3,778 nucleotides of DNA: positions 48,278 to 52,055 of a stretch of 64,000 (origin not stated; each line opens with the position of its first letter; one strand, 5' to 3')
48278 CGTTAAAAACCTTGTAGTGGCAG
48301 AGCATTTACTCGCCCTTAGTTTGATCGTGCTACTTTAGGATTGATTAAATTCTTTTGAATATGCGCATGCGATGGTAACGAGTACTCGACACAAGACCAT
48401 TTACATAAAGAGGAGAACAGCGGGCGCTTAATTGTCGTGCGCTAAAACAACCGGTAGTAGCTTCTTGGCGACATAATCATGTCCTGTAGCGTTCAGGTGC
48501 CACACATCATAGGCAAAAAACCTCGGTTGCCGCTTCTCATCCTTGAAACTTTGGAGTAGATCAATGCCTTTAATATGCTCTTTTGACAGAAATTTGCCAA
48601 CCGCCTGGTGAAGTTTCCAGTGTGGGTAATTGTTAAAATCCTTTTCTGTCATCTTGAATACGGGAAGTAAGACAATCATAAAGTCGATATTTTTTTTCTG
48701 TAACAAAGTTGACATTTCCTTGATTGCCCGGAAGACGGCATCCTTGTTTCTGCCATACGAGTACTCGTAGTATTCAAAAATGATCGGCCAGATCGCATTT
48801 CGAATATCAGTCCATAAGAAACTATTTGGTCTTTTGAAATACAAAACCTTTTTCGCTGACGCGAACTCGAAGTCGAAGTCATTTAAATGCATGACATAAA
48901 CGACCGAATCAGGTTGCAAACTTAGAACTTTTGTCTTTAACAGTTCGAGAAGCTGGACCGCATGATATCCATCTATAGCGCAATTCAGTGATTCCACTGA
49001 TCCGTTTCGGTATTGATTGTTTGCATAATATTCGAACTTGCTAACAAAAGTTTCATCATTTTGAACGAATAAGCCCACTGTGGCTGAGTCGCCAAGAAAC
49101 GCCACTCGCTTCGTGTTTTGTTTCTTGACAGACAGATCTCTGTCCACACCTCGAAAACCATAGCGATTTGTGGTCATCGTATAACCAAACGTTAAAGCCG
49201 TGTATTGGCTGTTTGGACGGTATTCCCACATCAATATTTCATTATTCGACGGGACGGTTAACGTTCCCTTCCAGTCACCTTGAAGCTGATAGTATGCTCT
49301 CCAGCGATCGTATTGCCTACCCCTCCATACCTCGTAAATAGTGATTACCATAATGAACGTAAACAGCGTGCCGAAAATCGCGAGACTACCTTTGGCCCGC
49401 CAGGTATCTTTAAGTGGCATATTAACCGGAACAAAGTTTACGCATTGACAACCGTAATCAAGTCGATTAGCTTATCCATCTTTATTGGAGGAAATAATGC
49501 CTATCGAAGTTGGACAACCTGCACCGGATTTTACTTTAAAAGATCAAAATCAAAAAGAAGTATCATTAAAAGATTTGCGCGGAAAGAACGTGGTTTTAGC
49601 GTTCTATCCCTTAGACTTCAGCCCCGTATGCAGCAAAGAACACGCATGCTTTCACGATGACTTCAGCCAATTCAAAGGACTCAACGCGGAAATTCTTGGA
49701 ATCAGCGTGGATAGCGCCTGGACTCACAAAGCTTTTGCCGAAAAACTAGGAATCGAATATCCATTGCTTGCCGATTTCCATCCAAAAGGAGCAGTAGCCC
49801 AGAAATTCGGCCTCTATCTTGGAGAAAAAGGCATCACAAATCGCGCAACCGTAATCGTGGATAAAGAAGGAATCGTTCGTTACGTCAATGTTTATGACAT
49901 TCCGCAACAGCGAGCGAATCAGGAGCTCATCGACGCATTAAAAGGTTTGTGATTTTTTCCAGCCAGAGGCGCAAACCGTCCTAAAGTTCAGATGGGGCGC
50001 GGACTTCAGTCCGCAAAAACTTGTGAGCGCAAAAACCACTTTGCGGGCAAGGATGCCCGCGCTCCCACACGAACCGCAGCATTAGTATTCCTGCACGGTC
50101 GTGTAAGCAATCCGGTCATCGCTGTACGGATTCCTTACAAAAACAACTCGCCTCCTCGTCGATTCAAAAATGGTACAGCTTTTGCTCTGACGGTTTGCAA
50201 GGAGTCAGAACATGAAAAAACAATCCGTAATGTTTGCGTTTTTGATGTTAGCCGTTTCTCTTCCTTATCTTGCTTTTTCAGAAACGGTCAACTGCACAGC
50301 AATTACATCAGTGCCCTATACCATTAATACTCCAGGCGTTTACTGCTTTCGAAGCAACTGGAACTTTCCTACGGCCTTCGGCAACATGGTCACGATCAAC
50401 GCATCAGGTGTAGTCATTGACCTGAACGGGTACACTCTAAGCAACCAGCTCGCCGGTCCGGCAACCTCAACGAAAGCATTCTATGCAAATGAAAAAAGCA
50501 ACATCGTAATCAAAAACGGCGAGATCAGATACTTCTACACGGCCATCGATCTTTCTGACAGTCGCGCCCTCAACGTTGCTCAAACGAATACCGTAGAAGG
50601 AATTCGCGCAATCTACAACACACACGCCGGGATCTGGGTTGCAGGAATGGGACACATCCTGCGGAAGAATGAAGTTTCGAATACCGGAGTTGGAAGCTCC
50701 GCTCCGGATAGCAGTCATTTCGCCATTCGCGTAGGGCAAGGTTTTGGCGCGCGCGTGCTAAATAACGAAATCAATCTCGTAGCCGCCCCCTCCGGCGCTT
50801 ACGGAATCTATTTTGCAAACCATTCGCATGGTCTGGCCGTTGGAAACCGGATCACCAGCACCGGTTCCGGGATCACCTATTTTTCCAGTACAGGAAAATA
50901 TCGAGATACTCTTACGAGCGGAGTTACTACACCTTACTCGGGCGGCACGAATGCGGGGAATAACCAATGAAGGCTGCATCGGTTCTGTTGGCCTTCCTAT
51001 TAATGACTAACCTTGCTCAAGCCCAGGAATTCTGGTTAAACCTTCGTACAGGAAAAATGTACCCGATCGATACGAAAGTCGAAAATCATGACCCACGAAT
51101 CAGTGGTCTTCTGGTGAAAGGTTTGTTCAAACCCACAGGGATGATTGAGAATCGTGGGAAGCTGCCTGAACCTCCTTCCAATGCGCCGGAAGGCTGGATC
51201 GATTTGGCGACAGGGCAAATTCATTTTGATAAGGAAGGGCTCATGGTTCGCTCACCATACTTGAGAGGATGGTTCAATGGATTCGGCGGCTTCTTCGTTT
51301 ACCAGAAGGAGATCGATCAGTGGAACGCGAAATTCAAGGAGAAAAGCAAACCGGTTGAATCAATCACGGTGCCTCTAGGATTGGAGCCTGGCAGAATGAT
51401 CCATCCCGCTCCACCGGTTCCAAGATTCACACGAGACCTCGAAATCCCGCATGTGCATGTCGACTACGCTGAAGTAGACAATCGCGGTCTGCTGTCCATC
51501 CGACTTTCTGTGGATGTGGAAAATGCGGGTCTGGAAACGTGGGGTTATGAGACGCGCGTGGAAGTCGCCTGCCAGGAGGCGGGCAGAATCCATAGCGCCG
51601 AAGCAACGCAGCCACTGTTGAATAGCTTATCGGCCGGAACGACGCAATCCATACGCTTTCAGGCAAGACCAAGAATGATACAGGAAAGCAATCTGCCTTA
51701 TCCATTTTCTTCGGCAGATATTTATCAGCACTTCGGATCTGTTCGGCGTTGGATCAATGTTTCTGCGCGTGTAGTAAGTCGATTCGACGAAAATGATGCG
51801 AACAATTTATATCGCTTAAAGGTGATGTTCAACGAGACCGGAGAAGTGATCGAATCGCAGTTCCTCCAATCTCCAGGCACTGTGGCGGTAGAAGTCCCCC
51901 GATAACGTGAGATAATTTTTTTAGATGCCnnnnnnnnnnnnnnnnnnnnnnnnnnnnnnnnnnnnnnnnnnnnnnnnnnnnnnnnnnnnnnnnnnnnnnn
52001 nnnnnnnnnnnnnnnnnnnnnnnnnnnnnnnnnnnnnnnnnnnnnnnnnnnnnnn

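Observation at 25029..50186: Near-identical sigma-54 promoter motifs (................) in front of a receiver gene and a secreted-protein operon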

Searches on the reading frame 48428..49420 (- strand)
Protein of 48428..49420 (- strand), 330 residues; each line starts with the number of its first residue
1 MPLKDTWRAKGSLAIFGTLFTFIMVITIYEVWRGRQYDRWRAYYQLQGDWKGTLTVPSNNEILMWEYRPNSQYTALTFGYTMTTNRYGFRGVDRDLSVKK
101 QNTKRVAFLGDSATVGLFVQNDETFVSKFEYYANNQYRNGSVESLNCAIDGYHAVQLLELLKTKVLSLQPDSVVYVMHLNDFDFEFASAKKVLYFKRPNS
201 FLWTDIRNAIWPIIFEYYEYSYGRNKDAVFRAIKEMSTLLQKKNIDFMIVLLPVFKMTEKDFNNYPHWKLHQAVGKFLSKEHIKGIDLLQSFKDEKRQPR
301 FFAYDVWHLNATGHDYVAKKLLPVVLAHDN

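Call 44: search_protein_families(library=pfam, proteins=[window:48428-49420:-], max_evalue=0.00001)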
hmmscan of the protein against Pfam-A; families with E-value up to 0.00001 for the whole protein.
window:48428-49420:- (330 aa): 1 family
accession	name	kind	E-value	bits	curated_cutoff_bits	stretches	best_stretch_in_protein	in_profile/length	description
PF13472.12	Lipase_GDSL_2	-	5.1e-07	30.8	32.9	1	108-315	1-177/178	GDSL-like Lipase/Acylhydrolase family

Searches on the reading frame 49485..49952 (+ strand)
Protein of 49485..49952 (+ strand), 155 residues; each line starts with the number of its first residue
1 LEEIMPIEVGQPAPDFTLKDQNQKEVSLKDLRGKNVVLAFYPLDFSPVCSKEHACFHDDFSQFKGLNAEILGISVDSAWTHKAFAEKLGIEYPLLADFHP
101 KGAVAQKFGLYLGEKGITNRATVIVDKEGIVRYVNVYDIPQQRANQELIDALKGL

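Call 44: search_protein_families(library=pfam, proteins=[window:49485-49952:+], max_evalue=0.00001)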
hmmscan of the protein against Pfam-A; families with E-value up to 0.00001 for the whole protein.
window:49485-49952:+ (155 aa): 2 families
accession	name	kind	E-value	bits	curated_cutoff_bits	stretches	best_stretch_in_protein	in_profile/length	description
PF00578.27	AhpC-TSA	-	3e-40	137.4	26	1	9-134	1-124/124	AhpC/TSA family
PF08534.16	Redoxin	-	4.9e-27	95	26.6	1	9-142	2-139/148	Redoxin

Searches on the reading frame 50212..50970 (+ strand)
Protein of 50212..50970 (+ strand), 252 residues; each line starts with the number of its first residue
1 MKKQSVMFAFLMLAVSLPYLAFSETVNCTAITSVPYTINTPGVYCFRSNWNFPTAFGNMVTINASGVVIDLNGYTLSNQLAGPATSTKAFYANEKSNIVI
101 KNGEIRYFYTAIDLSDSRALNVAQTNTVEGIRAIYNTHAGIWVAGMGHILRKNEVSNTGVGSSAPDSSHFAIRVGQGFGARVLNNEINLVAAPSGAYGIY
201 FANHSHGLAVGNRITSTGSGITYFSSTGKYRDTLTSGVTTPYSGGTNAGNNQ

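Call 6: search_protein_families(library=pfam, proteins=[window:50212-50970:+], max_evalue=0.001)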
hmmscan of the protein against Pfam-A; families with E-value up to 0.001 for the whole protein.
window:50212-50970:+ (252 aa): 1 family
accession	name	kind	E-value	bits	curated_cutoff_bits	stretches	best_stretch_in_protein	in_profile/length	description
PF05048.19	NosD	-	4.9e-05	23.3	23.6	1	78-226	14-159/212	Periplasmic copper-binding protein (NosD)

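Call 12: find_encoding_contigs(protein=window:50212-50970:+, flank=3000, max_places=10)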
Protein window:50212-50970:+ (252 aa): no gene with exactly this product is on record in the collection.
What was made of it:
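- Tried and rejected: Exact look-up of the window's own beta-helix protein: nothing found (call 12).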

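Call 13: find_homologous_proteins(query=window:50212-50970:+, max_evalue=0.001)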
Query window:50212-50970:+ (252 aa): 151 proteins with E <= 0.001 among 812 candidates; the best 120 are listed.
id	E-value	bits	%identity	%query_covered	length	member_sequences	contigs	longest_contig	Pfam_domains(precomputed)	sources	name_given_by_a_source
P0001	7.8e-161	551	100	100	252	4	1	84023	-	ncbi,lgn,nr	ncbi:hypothetical protein L0156_04300 [bacterium]|nr:hypothetical protein [bacterium]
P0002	1.2e-53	200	53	92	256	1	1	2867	-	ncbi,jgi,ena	-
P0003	4.0e-53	198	44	91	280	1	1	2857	PF05048.20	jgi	-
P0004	4.4e-51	192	38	92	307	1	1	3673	PF05048.20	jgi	-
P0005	3.4e-50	189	44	92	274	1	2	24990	PF13229.13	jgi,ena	-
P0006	2.1e-49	186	42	98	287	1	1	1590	-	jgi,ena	-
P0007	6.4e-49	185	46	98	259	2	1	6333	-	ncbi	-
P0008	2.0e-48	183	47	94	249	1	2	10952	PF13229.13,PF05048.20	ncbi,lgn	-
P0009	2.4e-48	183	44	91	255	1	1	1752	PF05048.20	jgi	jgi:hypothetical protein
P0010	4.5e-48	182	47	100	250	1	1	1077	-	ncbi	-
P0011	2.2e-47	180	39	92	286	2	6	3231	PF05048.20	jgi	jgi:parallel beta-helix repeat protein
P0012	3.3e-47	179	42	100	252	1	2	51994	PF05048.20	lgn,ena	-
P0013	5.3e-47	178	42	90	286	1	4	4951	PF05048.20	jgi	jgi:parallel beta-helix repeat protein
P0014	5.3e-46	175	47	91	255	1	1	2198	-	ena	-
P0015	9.5e-46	174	48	91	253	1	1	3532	-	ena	-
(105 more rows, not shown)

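Call 16: find_related_loci(query=A1, collection=genome_contigs, flank=4000)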
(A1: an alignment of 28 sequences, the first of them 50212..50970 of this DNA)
Query A1 (252 aa) in genome_contigs; peptide patterns used: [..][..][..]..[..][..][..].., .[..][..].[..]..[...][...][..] (x = any residue, [..] = any of these).
600 stretches matched a pattern (row limit reached: there are more); 144 encode a relative of the query (tblastn E <= 1e-3); the best 80 are kept; 80 distinct loci.
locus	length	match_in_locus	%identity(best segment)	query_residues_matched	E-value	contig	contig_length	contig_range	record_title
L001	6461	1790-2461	42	21-242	1e-46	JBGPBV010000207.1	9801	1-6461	MAG: Vicinamibacteria bacterium isolate OBJ_0618_050_8 k141_419290_length_9801_cov_46.1777, whole genome shotgun sequenc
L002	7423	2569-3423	37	21-251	2e-42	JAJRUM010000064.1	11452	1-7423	MAG: Gammaproteobacteria bacterium isolate Dive96_bin10.186 k141_4202319, whole genome shotgun sequence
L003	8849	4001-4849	35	24-251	1e-42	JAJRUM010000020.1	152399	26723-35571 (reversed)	MAG: Gammaproteobacteria bacterium isolate Dive96_bin10.186 k141_1041850, whole genome shotgun sequence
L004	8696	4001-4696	39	28-252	2e-41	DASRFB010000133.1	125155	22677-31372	MAG TPA_asm: Burkholderiales bacterium isolate SMAG_U10021 k141_158508, whole genome shotgun sequence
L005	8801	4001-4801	36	11-251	1e-38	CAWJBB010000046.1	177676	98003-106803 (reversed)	MAG: uncultured delta proteobacterium isolate MFD04850.bin.2.19 genome assembly, contig: contig_32705, whole genome shot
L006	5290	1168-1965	36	13-252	6e-37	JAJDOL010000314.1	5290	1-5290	MAG: Chromatiaceae bacterium isolate MASpbin.6 k141_2940415, whole genome shotgun sequence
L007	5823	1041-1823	35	1-251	2e-36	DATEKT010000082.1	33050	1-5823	MAG TPA_asm: Steroidobacteraceae bacterium isolate SMAG_U8897 k141_1587507, whole genome shotgun sequence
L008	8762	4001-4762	40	24-251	5e-41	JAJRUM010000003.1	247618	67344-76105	MAG: Gammaproteobacteria bacterium isolate Dive96_bin10.186 k141_239158, whole genome shotgun sequence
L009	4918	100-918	33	7-252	4e-33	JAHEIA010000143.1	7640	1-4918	MAG: Chromatiales bacterium isolate Ww483 NODE_29098_length_7640_cov_2.634526, whole genome shotgun sequence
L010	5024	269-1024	33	23-252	4e-29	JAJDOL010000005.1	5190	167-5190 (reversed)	MAG: Chromatiaceae bacterium isolate MASpbin.6 k141_3299447, whole genome shotgun sequence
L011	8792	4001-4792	33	1-249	1e-28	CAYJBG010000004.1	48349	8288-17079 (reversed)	MAG TPA_asm: uncultured Acidiferrobacterales bacterium isolate ERP119705_co9_483 genome assembly, contig: NODE_545_lengt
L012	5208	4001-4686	49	21-251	5e-34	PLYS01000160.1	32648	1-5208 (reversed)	MAG: Betaproteobacteria bacterium isolate palsa_1004 73.20120700_P3D.248_contig_160895, whole genome shotgun sequence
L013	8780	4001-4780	30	31-252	1e-24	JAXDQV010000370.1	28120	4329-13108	MAG: Chthoniobacter sp. isolate BP_743 scaffold_1445696, whole genome shotgun sequence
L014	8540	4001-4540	34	5-178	2e-23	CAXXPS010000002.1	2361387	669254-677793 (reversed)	MAG: Rhizobiaceae bacterium isolate 111dee74-41c5-48c8-97b9-1bdf9f66f5c5 genome assembly, contig: contig_2, whole genome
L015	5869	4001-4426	37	8-157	6e-23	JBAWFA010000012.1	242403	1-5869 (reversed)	MAG: Gammaproteobacteria bacterium isolate MFD05722_ilm_asm_bin35 k127_377696, whole genome shotgun sequence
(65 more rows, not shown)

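Call 19: find_related_loci(query=A1, collection=metagenome_contigs, flank=3000)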
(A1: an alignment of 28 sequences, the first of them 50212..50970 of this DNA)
Query A1 (252 aa) in metagenome_contigs; peptide patterns used: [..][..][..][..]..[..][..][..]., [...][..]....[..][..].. (x = any residue, [..] = any of these).
485 stretches matched a pattern; 260 encode a relative of the query (tblastn E <= 1e-3); the best 80 are kept; 80 distinct loci.
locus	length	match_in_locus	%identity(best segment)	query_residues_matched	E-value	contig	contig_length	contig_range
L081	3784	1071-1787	49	18-252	5e-57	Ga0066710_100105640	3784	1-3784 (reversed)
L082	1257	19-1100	40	5-251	4e-57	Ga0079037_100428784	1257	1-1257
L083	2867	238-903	51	21-243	2e-53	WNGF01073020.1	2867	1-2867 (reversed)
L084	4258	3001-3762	44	22-252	2e-53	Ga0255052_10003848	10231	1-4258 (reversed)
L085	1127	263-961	47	18-251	4e-56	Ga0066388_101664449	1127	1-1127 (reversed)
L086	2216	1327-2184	39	1-251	9e-54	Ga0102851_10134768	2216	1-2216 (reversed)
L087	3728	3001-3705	45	18-251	8e-53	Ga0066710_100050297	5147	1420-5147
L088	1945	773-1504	42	7-251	2e-51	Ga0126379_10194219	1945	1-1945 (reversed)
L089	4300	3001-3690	47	21-251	1e-50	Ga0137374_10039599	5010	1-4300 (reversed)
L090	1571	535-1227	47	21-252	3e-52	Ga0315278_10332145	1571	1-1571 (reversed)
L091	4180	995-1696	47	18-251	1e-50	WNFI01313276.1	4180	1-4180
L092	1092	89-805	46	6-251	4e-53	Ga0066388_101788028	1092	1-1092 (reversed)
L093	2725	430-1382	44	8-251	2e-50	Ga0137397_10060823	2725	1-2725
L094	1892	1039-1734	45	21-252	6e-50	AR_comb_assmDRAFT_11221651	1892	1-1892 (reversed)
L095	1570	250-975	43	6-251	1e-50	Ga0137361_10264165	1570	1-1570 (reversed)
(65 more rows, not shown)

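Call 62: search_protein_families(library=ncbifam, proteins=[window:50212-50970:+], max_evalue=0.01)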
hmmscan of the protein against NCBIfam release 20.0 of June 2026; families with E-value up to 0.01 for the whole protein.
window:50212-50970:+ (252 aa): 0 families

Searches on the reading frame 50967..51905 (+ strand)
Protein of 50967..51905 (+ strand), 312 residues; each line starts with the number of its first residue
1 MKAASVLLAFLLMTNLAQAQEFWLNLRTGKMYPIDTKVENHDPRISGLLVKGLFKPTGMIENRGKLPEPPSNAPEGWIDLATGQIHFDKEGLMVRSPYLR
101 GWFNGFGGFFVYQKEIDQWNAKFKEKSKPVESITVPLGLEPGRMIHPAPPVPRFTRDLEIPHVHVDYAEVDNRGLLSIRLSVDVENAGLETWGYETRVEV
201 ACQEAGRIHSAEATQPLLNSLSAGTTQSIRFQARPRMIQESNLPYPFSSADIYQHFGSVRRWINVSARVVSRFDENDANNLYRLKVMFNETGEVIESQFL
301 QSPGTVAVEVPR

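Call 6: search_protein_families(library=pfam, proteins=[window:50967-51905:+], max_evalue=0.001)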
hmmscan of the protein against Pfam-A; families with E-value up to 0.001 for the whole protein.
window:50967-51905:+ (312 aa): 0 families

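Call 42: find_homologous_proteins(query=window:50967-51905:+, max_evalue=0.001)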
Query window:50967-51905:+ (312 aa): 1 proteins with E <= 0.001 among 1040 candidates.
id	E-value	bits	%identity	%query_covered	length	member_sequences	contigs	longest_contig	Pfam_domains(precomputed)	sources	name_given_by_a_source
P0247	4.9e-210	714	100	100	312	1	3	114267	-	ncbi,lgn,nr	ncbi:hypothetical protein L0222_30715 [bacterium]|nr:hypothetical protein [bacterium] MCI0602213.1 h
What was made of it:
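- Tried and rejected: The 312-aa gene has no other relative in 5.8 billion proteins (call 42).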

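Call 62: search_protein_families(library=ncbifam, proteins=[window:50967-51905:+], max_evalue=0.01)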
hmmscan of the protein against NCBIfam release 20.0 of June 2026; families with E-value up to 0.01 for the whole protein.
window:50967-51905:+ (312 aa): 0 families

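Call 78: predict_structure(protein=window:50967-51905:+)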
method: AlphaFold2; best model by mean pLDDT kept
length: 312 residues; sequences in the alignment: 1
mean_pLDDT: 39.0   pTM: 0.29
mean pLDDT of the five models: 39.0, 35.4, 33.6, 28.9, 28.8
residues with pLDDT >= 90: 0; 70-90: 15; 50-70: 65; < 50: 232
segments of 3 or more residues with pLDDT < 50: 1-160, 188-196, 210-226, 270-312
pLDDT, mean of each block of 10 residues (from residue 1): 35 27 31 30 25 21 26 33 31 26 24 31 30 24 24 40 64 71 53 47 53 41 46 56 73 61 51 38 35 35 27 24
secondary structure, 60 per line:
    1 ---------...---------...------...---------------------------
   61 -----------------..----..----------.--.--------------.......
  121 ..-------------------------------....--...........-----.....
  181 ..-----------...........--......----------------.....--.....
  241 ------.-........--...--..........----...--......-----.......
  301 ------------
elements in order: E22-24 E31-33 H114-122 E154-157 E163-170 E176-182 E194-204 E207-212 E229-233 H236-240 H249-256 E264-273 E283-288 E294-300
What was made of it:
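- Tried and rejected: Single-sequence structure of the 312-aa orphan: pLDDT 39, unusable (call 78).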
